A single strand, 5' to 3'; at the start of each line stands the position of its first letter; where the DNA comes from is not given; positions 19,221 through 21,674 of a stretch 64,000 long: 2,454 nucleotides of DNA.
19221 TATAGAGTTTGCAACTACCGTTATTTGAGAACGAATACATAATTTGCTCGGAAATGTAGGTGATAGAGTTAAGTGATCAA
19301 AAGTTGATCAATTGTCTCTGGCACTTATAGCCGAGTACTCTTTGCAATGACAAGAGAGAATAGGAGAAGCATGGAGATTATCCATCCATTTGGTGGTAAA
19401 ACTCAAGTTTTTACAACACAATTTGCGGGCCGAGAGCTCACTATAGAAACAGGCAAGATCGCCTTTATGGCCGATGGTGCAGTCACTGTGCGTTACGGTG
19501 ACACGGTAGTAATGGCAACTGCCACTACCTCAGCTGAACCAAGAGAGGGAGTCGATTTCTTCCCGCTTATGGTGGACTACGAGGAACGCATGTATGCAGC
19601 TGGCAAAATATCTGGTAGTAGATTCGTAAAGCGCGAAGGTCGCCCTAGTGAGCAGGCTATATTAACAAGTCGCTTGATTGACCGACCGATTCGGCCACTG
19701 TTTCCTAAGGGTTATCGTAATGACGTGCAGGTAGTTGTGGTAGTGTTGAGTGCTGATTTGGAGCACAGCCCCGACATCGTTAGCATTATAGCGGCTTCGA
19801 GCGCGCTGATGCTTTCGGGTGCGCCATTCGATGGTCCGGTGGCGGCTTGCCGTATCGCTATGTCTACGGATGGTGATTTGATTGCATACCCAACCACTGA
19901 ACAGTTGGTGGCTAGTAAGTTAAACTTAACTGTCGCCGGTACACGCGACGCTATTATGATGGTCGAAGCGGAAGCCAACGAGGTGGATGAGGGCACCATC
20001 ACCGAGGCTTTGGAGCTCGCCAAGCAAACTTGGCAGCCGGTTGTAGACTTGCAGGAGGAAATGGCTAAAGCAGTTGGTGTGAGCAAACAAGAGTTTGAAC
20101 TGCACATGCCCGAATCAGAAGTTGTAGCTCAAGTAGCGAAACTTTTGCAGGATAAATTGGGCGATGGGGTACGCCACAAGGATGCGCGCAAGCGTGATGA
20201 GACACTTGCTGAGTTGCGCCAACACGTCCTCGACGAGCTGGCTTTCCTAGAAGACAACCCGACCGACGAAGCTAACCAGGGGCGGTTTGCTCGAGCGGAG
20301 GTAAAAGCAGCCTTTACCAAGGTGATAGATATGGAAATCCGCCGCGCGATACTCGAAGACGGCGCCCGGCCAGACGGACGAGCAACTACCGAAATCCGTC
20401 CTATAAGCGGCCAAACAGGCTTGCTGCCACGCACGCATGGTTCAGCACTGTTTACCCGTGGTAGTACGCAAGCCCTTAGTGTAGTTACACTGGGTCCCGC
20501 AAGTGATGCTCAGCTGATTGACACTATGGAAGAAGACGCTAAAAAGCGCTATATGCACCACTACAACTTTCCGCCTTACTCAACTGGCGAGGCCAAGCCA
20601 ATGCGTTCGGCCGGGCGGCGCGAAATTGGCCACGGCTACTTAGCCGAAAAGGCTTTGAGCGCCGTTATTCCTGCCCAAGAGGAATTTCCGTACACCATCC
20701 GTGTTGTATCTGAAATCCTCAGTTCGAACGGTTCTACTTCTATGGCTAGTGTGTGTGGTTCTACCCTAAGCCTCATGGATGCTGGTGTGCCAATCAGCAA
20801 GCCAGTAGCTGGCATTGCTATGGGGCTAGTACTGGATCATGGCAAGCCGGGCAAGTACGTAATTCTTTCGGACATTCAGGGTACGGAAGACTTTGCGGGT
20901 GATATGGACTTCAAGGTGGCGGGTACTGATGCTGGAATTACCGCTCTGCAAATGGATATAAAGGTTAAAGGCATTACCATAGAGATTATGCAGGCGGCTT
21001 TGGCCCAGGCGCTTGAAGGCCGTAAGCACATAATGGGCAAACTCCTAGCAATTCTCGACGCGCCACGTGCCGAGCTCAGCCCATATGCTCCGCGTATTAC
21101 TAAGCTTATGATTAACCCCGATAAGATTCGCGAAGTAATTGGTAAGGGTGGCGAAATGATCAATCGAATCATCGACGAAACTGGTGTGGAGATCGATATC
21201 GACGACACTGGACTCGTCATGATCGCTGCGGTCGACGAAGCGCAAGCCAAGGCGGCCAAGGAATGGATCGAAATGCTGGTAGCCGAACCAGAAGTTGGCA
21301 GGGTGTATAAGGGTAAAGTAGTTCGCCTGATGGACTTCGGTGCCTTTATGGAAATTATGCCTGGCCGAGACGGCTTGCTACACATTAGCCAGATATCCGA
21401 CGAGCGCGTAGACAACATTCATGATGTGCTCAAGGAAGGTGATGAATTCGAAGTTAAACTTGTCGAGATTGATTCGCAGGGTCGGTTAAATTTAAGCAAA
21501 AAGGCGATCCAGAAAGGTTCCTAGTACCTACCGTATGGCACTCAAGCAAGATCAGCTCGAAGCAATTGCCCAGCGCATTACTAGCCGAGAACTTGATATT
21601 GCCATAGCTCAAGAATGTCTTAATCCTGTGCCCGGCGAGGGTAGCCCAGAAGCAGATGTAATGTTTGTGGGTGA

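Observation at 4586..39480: Recurrent TATAAT-N6-ATG arrangement: a set of leaderless genes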

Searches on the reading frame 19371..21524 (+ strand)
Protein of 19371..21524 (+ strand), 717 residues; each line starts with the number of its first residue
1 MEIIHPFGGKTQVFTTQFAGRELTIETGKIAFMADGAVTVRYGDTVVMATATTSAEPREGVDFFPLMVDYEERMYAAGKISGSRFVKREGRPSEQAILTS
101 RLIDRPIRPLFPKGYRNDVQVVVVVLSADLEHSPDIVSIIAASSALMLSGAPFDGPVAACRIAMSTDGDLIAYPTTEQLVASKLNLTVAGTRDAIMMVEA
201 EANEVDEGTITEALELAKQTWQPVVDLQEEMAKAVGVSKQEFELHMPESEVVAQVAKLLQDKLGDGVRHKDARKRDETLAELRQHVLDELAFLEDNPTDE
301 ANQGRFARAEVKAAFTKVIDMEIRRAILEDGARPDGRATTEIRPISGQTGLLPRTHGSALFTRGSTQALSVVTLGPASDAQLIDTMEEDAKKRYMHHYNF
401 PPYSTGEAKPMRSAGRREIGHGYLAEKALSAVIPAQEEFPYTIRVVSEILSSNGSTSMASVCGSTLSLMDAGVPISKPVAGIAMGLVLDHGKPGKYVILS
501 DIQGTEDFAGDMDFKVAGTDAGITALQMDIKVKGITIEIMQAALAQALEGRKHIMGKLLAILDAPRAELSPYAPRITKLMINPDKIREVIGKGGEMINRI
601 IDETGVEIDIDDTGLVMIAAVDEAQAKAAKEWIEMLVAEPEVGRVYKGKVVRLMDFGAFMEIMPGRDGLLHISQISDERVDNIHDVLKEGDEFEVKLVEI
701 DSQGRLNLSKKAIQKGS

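Call 35: search_protein_families(library=pfam, proteins=[window:19371-21524:+], max_evalue=0.001)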
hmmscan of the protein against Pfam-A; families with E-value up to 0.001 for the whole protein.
window:19371-21524:+ (717 aa): 5 families
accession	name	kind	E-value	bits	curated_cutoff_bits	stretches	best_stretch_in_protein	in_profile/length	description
PF01138.27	RNase_PH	-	1.2e-61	207.2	25.5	2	20-152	2-130/130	3' exoribonuclease family, domain 1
PF00575.29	S1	-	4.3e-19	69.1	22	1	639-711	1-74/74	S1 RNA binding domain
PF03725.20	RNase_PH_C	-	6.2e-15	55.3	20.8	1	155-219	1-66/67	3' exoribonuclease family, domain 2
PF00013.35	KH_1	-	2.2e-11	43.8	21.5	1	577-634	2-65/66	KH domain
PF03726.19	PNPase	-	3.4e-09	37.5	24.6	1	250-337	1-80/81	Polyribonucleotide nucleotidyltransferase, RNA binding domain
